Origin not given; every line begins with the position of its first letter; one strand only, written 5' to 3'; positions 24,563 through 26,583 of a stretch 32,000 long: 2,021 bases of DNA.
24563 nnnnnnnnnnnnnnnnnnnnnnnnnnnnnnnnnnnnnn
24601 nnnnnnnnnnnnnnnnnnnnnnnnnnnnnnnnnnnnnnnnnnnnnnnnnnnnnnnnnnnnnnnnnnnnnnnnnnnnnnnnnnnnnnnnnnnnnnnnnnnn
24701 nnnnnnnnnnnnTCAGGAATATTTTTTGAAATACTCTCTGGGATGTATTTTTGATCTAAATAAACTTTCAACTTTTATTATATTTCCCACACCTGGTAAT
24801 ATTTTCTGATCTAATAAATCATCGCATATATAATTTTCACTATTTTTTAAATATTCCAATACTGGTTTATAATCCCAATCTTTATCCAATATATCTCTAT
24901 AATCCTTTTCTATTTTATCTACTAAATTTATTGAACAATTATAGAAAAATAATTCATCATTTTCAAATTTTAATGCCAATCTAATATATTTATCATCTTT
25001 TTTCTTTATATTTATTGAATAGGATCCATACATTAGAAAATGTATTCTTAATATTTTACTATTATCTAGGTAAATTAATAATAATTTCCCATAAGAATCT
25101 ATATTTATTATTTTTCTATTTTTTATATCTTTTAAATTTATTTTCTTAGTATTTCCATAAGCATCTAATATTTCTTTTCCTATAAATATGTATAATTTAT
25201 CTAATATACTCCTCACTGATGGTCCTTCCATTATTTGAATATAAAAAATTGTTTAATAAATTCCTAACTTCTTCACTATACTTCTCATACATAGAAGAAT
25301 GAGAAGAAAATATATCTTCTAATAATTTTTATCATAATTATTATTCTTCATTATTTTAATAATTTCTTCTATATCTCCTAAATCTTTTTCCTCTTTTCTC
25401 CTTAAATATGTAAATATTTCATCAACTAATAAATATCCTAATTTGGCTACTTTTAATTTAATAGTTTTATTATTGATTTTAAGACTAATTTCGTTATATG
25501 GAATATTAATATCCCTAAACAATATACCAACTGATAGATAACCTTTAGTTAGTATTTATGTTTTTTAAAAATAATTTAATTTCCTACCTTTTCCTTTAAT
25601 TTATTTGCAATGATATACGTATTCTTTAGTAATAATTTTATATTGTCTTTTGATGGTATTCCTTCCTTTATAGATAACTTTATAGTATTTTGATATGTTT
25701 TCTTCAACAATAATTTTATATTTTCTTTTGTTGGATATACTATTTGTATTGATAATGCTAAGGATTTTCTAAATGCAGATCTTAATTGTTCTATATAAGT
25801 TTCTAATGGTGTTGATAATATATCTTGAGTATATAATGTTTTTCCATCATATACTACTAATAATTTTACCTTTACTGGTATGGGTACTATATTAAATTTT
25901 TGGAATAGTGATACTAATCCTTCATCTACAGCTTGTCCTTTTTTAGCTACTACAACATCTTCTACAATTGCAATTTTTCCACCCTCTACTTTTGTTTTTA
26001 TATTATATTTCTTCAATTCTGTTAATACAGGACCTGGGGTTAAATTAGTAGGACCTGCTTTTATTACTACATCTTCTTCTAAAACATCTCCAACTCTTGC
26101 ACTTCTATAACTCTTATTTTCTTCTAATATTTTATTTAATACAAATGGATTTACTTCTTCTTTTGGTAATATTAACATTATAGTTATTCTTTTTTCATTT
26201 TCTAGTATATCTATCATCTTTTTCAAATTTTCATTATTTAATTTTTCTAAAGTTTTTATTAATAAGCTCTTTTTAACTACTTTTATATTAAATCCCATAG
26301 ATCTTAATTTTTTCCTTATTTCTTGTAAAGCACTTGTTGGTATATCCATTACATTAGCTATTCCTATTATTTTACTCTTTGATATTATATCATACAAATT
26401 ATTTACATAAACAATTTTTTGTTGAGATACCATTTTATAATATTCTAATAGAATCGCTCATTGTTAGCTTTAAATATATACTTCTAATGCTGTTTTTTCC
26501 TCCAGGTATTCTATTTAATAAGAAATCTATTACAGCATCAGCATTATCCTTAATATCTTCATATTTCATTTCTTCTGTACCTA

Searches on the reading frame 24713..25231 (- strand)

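Call 81: search_protein_families(library=pfam, proteins=[window:24713-25231:-], max_evalue=0.001)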
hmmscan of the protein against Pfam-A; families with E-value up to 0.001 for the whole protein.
window:24713-25231:- (172 aa): 2 families
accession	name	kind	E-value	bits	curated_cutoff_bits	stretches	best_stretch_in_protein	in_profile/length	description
PF06831.19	H2TH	-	2.2e-10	40.8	34.7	1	114-166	5-57/93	Formamidopyrimidine-DNA glycosylase H2TH domain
PF01149.29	Fapy_DNA_glyco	-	2.7e-08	34.9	25.5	1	34-96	45-108/117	Formamidopyrimidine-DNA glycosylase N-terminal domain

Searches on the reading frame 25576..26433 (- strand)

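Call 81: search_protein_families(library=pfam, proteins=[window:25576-26433:-], max_evalue=0.001)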
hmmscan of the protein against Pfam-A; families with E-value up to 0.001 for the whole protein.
window:25576-26433:- (285 aa): 2 families
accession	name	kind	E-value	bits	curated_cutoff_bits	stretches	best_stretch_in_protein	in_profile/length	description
PF17777.6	RL10P_insert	-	5.5e-22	77.9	29.1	1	112-182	1-71/71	Insertion domain in 60S ribosomal protein L10P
PF00466.25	Ribosomal_L10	-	3.3e-12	46.8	22.8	1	2-106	2-98/100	Ribosomal protein L10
